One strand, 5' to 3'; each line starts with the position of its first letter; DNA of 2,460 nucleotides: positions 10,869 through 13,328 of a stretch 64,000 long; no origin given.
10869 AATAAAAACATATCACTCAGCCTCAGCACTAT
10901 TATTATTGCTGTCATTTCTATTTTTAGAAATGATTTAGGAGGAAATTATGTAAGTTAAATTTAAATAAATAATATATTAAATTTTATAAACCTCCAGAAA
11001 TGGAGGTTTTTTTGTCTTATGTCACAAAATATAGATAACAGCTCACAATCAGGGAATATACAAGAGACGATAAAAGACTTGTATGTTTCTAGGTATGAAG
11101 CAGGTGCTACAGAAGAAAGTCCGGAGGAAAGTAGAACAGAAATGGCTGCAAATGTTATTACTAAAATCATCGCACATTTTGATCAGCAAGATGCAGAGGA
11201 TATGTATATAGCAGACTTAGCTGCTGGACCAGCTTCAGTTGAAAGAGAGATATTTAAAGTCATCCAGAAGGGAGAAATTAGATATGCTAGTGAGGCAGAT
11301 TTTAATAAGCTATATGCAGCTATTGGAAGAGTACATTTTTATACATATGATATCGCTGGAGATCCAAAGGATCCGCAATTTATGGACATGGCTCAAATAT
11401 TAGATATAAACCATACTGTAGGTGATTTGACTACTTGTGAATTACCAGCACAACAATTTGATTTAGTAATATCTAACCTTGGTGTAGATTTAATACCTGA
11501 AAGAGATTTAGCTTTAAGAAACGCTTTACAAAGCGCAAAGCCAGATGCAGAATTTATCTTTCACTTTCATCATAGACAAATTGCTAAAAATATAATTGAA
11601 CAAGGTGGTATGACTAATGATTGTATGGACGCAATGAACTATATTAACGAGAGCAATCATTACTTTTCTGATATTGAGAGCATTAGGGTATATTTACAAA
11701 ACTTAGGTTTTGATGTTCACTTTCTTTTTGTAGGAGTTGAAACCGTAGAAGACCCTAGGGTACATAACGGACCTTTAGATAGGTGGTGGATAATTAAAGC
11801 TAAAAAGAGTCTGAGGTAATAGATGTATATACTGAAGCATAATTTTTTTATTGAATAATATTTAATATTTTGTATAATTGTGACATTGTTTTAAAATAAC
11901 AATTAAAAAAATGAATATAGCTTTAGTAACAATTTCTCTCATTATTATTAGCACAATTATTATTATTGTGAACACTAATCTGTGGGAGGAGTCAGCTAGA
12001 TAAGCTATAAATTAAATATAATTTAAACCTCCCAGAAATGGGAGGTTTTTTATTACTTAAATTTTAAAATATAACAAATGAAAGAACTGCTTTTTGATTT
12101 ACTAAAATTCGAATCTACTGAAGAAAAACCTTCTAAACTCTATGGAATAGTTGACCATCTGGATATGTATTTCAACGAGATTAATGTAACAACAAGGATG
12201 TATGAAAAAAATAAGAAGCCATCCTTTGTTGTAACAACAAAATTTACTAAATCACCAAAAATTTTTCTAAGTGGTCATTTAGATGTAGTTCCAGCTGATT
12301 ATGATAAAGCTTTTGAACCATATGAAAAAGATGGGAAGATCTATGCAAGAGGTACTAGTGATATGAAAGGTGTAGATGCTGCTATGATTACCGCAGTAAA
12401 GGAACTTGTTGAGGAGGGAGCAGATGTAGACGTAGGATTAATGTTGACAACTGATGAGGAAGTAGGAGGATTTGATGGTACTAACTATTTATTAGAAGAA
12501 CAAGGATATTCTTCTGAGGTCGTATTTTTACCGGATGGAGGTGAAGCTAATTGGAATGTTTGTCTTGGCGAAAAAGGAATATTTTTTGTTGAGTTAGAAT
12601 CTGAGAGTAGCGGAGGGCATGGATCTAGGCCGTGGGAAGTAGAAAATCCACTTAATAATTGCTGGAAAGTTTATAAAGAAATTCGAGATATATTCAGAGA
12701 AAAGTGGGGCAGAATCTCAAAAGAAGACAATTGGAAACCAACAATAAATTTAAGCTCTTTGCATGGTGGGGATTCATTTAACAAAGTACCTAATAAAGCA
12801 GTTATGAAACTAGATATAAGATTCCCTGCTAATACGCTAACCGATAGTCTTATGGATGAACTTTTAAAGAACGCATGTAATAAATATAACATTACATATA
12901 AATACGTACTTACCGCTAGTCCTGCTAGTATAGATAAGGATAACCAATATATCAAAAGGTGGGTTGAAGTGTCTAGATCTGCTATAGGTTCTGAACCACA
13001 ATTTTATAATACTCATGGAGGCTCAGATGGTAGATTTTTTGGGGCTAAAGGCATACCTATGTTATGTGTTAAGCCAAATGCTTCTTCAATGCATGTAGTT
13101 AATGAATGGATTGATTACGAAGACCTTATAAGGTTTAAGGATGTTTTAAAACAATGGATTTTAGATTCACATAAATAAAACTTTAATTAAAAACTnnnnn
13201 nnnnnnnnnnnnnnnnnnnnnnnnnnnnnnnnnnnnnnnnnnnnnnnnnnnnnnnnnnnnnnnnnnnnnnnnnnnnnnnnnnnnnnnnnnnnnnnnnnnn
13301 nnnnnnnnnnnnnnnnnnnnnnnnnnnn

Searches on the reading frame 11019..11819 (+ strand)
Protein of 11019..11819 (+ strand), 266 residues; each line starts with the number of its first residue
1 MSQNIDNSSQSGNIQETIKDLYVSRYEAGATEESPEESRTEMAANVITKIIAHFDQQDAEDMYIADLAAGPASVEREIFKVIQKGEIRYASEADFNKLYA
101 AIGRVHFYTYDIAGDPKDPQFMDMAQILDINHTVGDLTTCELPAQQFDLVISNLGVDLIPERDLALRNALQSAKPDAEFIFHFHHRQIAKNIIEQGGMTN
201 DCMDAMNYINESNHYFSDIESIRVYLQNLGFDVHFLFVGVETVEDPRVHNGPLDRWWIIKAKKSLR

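Call 9: search_protein_families(library=pfam, proteins=[window:11019-11819:+], max_evalue=0.001)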
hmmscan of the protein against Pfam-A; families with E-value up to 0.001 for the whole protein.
window:11019-11819:+ (266 aa): 2 families
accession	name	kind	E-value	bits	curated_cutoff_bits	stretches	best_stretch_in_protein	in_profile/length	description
PF13847.12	Methyltransf_31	-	0.00016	21.8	27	0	134-185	60-113/145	Methyltransferase domain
PF08241.18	Methyltransf_11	-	0.00022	22.3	21.2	1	130-181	44-95/95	Methyltransferase domain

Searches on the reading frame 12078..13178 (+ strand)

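Call 36: search_protein_families(library=pfam, proteins=[window:12078-13178:+], max_evalue=0.001)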
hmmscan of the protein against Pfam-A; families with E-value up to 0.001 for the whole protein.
window:12078-13178:+ (366 aa): 3 families
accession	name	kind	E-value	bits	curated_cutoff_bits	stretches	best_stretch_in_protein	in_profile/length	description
PF01546.33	Peptidase_M20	-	3.9e-30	105.7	24.6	1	64-361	2-204/206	Peptidase family M20/M25/M40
PF07687.19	M20_dimer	-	5e-12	46.2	21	1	164-265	2-98/107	Peptidase dimerisation domain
PF05343.19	Peptidase_M42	-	9.4e-05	22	23.2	0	85-130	125-169/292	M42 glutamyl aminopeptidase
